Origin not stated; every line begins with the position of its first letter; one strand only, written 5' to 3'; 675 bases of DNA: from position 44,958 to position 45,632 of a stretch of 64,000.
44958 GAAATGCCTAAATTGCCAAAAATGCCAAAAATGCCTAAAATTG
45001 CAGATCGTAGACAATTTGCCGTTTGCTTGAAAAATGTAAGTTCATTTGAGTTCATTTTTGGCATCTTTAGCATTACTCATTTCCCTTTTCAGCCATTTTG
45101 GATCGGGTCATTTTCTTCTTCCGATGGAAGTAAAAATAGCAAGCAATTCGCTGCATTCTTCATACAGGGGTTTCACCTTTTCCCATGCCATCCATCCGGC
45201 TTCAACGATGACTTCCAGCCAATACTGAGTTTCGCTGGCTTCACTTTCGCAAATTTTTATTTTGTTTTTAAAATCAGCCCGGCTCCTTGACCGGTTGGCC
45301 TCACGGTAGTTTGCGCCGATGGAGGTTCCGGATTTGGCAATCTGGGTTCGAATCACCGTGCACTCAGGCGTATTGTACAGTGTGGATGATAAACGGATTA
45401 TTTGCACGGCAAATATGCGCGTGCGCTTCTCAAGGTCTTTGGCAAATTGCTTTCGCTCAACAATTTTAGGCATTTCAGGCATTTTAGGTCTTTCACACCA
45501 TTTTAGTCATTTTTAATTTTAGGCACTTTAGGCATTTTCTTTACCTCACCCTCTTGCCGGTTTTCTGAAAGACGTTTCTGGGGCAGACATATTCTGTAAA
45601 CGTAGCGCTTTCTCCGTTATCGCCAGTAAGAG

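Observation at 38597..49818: Seven intergenic arrays of a 9-nt unit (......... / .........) confined to the pilus-like gene cluster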

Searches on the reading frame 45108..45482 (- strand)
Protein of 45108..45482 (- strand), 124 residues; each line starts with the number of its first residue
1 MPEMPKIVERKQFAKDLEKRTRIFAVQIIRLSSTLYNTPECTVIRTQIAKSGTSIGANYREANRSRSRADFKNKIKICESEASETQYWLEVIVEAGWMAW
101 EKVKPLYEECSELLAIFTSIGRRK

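Call 7: search_protein_families(library=pfam, proteins=[window:45108-45482:-], max_evalue=0.01)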
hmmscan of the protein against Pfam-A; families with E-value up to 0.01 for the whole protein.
window:45108-45482:- (124 aa): 1 family
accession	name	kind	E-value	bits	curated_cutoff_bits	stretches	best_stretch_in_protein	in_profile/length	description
PF05635.17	23S_rRNA_IVP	-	6e-19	68.7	33.8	1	19-117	7-104/106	23S rRNA-intervening sequence protein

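Call 42: search_solved_structures(query=window:45108-45482:-, max_evalue=0.01)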
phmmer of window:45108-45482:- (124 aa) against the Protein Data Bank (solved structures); distinct sequences matched with E-value up to 0.01: 1.
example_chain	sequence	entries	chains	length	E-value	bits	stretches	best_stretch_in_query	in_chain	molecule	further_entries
2rld_A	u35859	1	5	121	6.9e-20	74.4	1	19-120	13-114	Uncharacterized protein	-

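Call 43: find_encoding_contigs(protein=window:45108-45482:-, flank=10000, max_places=10)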
Protein window:45108-45482:- (124 aa): no gene with exactly this product is on record in the collection.

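Call 44: find_encoding_contigs(protein=window:45108-45473:-, flank=10000, max_places=10)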
Protein window:45108-45473:- (121 aa): no gene with exactly this product is on record in the collection.

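Call 46: find_homologous_proteins(query=window:45108-45482:-, max_evalue=0.00001)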
Query window:45108-45482:- (124 aa): 7991 proteins with E <= 0.00001 among 8000 candidates; the best 120 are listed.
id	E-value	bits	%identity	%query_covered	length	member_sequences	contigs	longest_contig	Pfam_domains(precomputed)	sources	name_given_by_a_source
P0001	1.9e-68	246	91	100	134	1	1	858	PF05635.18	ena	-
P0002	6.1e-66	237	88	100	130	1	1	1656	PF05635.18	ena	-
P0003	1.7e-65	236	87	100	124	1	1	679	PF05635.18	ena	-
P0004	3.2e-64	232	86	100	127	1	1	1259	PF05635.18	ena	-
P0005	3.4e-64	232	85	100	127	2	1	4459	PF05635.18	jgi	-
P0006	4.3e-64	231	86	100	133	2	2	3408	PF05635.18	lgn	-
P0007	6.4e-62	224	88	94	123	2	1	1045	PF05635.18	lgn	-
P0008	1.4e-61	223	88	98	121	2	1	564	PF05635.18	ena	-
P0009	1.6e-60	220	87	98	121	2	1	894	PF05635.18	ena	-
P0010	4.0e-60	219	82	98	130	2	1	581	PF05635.18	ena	-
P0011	2.5e-58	213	82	100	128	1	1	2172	PF05635.18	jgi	-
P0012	5.1e-58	212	85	94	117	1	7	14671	PF05635.18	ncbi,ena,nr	ncbi:MAG: four helix bundle protein [Deltaproteobacteria bacterium]|nr:four helix bundle protein [De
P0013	5.1e-58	212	85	94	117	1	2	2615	PF05635.18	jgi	jgi:four helix bundle protein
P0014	5.4e-58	212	84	94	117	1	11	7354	PF05635.18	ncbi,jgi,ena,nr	ncbi:MAG: four helix bundle protein [Deltaproteobacteria bacterium]|jgi:four helix bundle protein|nr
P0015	5.8e-58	212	84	94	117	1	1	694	PF05635.18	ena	-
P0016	6.1e-58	212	85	94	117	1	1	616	PF05635.18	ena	-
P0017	6.5e-58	212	85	94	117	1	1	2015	PF05635.18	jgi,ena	-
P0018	7.5e-58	211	83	94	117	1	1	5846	PF05635.18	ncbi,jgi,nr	ncbi:MAG: four helix bundle protein [Deltaproteobacteria bacterium]|nr:four helix bundle protein [De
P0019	8.4e-58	211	83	94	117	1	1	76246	PF05635.18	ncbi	-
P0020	8.5e-58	211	84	94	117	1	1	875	PF05635.18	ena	-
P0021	8.6e-58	211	85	94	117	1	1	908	PF05635.18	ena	-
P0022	9.1e-58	211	84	94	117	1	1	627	PF05635.18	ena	-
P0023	1.1e-57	211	85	93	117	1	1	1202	PF05635.18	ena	-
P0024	1.2e-57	211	85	94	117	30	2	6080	PF05635.18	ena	-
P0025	1.3e-57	211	84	94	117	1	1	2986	PF05635.18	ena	-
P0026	1.4e-57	210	83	94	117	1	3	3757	PF05635.18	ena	-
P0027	1.5e-57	210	82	98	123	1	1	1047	PF05635.18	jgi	-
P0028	1.8e-57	210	83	94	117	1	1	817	PF05635.18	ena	-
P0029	2.0e-57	210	82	94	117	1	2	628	PF05635.18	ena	-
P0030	2.2e-57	210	85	94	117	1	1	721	PF05635.18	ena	-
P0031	2.3e-57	210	85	94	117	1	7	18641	PF05635.18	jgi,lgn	jgi:four helix bundle protein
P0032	2.3e-57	210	83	94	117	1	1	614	PF05635.18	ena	-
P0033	2.9e-57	209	77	100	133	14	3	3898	PF05635.18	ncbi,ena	-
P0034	3.0e-57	209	83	94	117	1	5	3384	PF05635.18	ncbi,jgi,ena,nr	ncbi:MAG: four helix bundle protein [Deltaproteobacteria bacterium]|nr:four helix bundle protein [De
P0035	3.6e-57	209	84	94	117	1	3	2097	PF05635.18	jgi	jgi:four helix bundle protein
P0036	3.6e-57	209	84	94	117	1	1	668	PF05635.18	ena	-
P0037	3.7e-57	209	81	94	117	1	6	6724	PF05635.18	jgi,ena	-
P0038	3.8e-57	209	82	94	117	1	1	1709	PF05635.18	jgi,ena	-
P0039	4.1e-57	209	82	97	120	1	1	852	PF05635.18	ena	-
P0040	4.4e-57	209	83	94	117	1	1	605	PF05635.18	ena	-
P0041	4.6e-57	209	83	94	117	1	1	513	PF05635.18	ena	-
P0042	5.0e-57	209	83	94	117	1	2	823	PF05635.18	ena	-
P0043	5.7e-57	209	82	94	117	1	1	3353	PF05635.18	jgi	-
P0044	6.1e-57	208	85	94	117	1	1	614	PF05635.18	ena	-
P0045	6.3e-57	208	82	94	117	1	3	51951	PF05635.18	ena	-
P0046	6.4e-57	208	82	94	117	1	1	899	PF05635.18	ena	-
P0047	7.0e-57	208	83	94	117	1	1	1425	PF05635.18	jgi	-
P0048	7.2e-57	208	82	94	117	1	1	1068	PF05635.18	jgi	jgi:four helix bundle protein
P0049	7.8e-57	208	83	94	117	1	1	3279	PF05635.18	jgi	-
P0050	7.9e-57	208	82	94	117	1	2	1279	PF05635.18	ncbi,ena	-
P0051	7.9e-57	208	77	100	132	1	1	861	PF05635.18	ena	-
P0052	8.0e-57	208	84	94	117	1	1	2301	PF05635.18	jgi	jgi:four helix bundle protein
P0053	9.4e-57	208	82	96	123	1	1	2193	PF05635.18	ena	-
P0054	9.9e-57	208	85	94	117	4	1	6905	PF05635.18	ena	-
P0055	1.0e-56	208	81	94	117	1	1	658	PF05635.18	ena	-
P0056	1.2e-56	208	85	94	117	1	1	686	PF05635.18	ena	-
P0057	1.2e-56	207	82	94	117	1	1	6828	PF05635.18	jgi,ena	-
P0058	1.2e-56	207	84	94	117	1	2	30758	PF05635.18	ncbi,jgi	jgi:four helix bundle protein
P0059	1.6e-56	207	83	94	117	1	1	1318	PF05635.18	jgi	jgi:four helix bundle protein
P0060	1.9e-56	207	82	94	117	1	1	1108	PF05635.18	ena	-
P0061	1.9e-56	207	82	94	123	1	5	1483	PF05635.18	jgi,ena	-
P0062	2.0e-56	207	84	94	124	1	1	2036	PF05635.18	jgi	jgi:four helix bundle protein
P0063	2.0e-56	207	82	94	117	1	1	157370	PF05635.18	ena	-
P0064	2.6e-56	206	82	94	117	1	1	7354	PF05635.18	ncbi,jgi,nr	ncbi:MAG: four helix bundle protein [Deltaproteobacteria bacterium]|nr:four helix bundle protein [De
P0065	2.6e-56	206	80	98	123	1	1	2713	PF05635.18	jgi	-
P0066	2.6e-56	206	81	94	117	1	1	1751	PF05635.18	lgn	-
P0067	2.6e-56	206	81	94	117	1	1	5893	PF05635.18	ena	-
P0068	2.7e-56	206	83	94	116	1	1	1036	PF05635.18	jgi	jgi:four helix bundle protein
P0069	3.0e-56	206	83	94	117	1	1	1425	PF05635.18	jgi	jgi:four helix bundle protein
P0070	3.2e-56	206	82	94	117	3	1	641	PF05635.18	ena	-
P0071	3.3e-56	206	81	94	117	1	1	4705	PF05635.18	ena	-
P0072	3.3e-56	206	81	94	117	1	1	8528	PF05635.18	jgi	-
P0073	3.4e-56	206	82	94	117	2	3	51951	PF05635.18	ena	-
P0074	3.4e-56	206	81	94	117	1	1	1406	PF05635.18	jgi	jgi:four helix bundle protein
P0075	3.5e-56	206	81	94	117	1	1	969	PF05635.18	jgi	-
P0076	4.1e-56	206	80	94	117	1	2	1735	PF05635.18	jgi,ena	-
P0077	4.3e-56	206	82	94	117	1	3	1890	PF05635.18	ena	-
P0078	4.4e-56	206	83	94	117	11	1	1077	PF05635.18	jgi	jgi:four helix bundle protein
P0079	4.6e-56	206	84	94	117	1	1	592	PF05635.18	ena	-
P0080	4.8e-56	206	82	94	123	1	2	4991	PF05635.18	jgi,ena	-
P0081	4.9e-56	206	81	94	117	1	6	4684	PF05635.18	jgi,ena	jgi:four helix bundle protein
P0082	5.1e-56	205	82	94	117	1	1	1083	PF05635.18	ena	-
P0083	5.2e-56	205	82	94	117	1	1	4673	PF05635.18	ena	-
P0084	6.4e-56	205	84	94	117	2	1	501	PF05635.18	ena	-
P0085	7.0e-56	205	80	94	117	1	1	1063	PF05635.18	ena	-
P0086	9.2e-56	205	80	94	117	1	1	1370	PF05635.18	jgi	jgi:four helix bundle protein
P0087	9.3e-56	205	81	94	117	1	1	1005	PF05635.18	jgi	jgi:four helix bundle protein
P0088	9.3e-56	205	81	94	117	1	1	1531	PF05635.18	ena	-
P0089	1.0e-55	204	79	94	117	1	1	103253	PF05635.18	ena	-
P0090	1.1e-55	204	79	94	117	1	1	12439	PF05635.18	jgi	-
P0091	1.1e-55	204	79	99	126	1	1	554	PF05635.18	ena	-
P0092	1.2e-55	204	83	93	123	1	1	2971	PF05635.18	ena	-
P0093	1.2e-55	204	83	93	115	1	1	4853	PF05635.18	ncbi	ncbi:MAG: four helix bundle protein, partial [Desulfobacterales bacterium]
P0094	1.2e-55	204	80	92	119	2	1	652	PF05635.18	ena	-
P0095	1.3e-55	204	78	96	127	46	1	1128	PF05635.18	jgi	-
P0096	1.5e-55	204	82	94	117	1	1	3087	PF05635.18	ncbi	-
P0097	1.9e-55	204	81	94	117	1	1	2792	PF05635.18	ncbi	-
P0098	2.0e-55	204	82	94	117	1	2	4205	PF05635.18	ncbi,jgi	jgi:four helix bundle protein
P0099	2.3e-55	203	80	94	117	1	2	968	PF05635.18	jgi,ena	-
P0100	2.7e-55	203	79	97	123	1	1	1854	PF05635.18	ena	-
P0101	3.0e-55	203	81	94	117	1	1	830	PF05635.18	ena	-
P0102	3.2e-55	203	83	94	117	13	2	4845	PF05635.18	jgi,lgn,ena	-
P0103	4.6e-55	202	80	94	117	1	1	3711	PF05635.18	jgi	jgi:four helix bundle protein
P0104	4.6e-55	202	80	94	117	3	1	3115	PF05635.18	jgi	jgi:four helix bundle protein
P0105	5.1e-55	202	77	96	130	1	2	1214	PF05635.18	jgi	-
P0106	5.1e-55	202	84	94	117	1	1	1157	PF05635.18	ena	-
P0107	5.2e-55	202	78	99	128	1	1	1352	PF05635.18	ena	-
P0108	5.7e-55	202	77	100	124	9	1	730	PF05635.18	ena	-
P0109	6.1e-55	202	78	100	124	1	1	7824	PF05635.18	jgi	-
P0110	6.9e-55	202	78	97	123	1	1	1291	PF05635.18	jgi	-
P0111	7.1e-55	202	77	96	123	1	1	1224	PF05635.18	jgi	-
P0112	7.7e-55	202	82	94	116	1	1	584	PF05635.18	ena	-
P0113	8.0e-55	202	81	94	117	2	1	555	PF05635.18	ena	-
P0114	9.2e-55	201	81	94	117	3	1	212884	PF05635.18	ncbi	-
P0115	1.2e-54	201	82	94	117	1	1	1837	PF05635.18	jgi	jgi:four helix bundle protein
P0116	1.5e-54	201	81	94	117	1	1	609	PF05635.18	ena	-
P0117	1.8e-54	200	78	97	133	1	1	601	PF05635.18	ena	-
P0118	1.8e-54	200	78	97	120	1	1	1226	PF05635.18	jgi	jgi:four helix bundle protein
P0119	1.9e-54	200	74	98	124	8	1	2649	PF05635.18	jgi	jgi:four helix bundle protein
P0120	2.1e-54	200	82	94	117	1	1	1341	PF05635.18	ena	-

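Call 47: find_encoding_contigs(protein=P0014, flank=4000, max_places=10)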
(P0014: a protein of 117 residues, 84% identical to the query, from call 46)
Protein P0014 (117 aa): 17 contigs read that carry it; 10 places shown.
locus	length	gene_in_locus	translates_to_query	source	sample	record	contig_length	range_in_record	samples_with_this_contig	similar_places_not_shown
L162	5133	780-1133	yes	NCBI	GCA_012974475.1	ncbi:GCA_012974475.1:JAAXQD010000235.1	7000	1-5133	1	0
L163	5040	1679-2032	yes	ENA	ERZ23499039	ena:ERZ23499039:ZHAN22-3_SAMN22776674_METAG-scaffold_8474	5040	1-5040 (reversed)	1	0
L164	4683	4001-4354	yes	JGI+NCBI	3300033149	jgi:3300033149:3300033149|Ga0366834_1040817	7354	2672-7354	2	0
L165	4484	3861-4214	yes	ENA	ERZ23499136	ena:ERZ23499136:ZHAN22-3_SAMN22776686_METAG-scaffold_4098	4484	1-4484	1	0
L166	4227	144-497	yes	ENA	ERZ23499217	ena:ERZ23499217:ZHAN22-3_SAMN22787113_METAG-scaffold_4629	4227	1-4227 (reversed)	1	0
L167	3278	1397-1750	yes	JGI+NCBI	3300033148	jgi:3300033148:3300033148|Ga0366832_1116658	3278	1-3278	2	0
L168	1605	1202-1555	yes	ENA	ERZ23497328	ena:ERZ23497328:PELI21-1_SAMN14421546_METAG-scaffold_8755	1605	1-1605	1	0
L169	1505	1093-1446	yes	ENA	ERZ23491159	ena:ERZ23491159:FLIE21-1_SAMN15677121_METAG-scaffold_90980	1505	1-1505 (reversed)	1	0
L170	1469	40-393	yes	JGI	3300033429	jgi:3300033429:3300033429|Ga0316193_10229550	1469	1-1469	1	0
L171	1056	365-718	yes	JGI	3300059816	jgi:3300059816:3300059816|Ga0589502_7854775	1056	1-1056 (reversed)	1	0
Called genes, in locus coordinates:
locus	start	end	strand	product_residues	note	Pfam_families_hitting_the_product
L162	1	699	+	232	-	?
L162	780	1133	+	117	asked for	PF05635:23S_rRNA_IVP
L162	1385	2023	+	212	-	PF12844:HTH_19, PF01381:HTH_3, PF07883:Cupin_2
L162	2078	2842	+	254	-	PF19620:DUF6125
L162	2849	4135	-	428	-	PF06808:DctM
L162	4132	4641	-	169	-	PF04290:DctQ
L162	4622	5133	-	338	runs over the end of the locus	PF03480:DctP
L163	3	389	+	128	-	?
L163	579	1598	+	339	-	PF00682:HMGL-like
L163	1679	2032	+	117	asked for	PF05635:23S_rRNA_IVP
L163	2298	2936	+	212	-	PF12844:HTH_19, PF01381:HTH_3, PF07883:Cupin_2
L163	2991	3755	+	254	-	PF19620:DUF6125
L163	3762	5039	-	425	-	?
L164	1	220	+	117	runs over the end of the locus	PF05635:23S_rRNA_IVP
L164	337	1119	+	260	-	PF00378:ECH_1, PF16113:ECH_2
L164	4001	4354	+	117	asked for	PF05635:23S_rRNA_IVP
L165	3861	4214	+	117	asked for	PF05635:23S_rRNA_IVP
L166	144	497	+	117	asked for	PF05635:23S_rRNA_IVP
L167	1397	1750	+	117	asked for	PF05635:23S_rRNA_IVP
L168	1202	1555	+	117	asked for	PF05635:23S_rRNA_IVP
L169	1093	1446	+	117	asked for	PF05635:23S_rRNA_IVP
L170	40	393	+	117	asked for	PF05635:23S_rRNA_IVP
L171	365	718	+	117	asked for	PF05635:23S_rRNA_IVP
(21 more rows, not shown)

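Call 49: find_encoding_contigs(protein=P0114, flank=10000, max_places=3)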
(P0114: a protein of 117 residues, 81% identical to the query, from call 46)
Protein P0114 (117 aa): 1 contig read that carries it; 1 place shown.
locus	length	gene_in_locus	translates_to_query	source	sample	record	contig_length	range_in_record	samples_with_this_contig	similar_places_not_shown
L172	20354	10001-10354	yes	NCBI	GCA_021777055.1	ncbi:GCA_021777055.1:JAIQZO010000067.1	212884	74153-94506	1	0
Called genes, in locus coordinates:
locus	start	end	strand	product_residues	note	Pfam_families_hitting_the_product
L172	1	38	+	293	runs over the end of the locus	PF07963:N_methyl (weak)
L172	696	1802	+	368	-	PF00990:GGDEF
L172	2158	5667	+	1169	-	PF02210:Laminin_G_2 (faint), PF13385:Laminin_G_3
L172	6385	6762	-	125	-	PF18480:DUF5615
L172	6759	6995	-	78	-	PF04255:DUF433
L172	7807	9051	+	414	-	PF11104:PilM_2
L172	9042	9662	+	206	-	PF05137:PilN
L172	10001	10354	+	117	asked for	PF05635:23S_rRNA_IVP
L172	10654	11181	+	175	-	PF04350:PilO, PF10741:T2SSM_b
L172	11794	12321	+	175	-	-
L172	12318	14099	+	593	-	PF00263:Secretin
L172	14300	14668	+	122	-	PF07238:PilZ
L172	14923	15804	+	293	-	PF00990:GGDEF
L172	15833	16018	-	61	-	PF21804:Transposase_29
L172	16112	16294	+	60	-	-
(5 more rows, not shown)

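Call 50: find_encoding_contigs(protein=P0063, flank=10000, max_places=3)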
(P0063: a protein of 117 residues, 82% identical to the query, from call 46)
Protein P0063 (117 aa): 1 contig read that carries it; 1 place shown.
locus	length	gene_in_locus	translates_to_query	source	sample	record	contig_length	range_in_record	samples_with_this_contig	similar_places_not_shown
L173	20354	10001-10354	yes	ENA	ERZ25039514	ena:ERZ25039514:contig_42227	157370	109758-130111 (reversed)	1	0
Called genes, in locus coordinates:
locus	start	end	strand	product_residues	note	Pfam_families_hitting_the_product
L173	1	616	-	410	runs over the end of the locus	PF01642:MM_CoA_mutase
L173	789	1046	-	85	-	-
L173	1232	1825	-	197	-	PF03308:MeaB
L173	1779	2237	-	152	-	PF03308:MeaB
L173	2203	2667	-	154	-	PF02310:B12-binding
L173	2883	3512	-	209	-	PF00440:TetR_N, PF17932:TetR_C_24 (weak)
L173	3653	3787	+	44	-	-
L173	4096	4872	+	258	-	PF00378:ECH_1, PF16113:ECH_2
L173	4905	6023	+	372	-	PF02771:Acyl-CoA_dh_N, PF02770:Acyl-CoA_dh_M, PF00441:Acyl-CoA_dh_1, PF08028:Acyl-CoA_dh_2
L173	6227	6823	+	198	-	PF00378:ECH_1, PF16113:ECH_2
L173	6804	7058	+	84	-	PF00378:ECH_1 (weak)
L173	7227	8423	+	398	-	PF01039:Carboxyl_trans, PF03255:ACCA (faint)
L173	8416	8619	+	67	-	-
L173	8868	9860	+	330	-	PF00682:HMGL-like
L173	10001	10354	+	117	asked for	PF05635:23S_rRNA_IVP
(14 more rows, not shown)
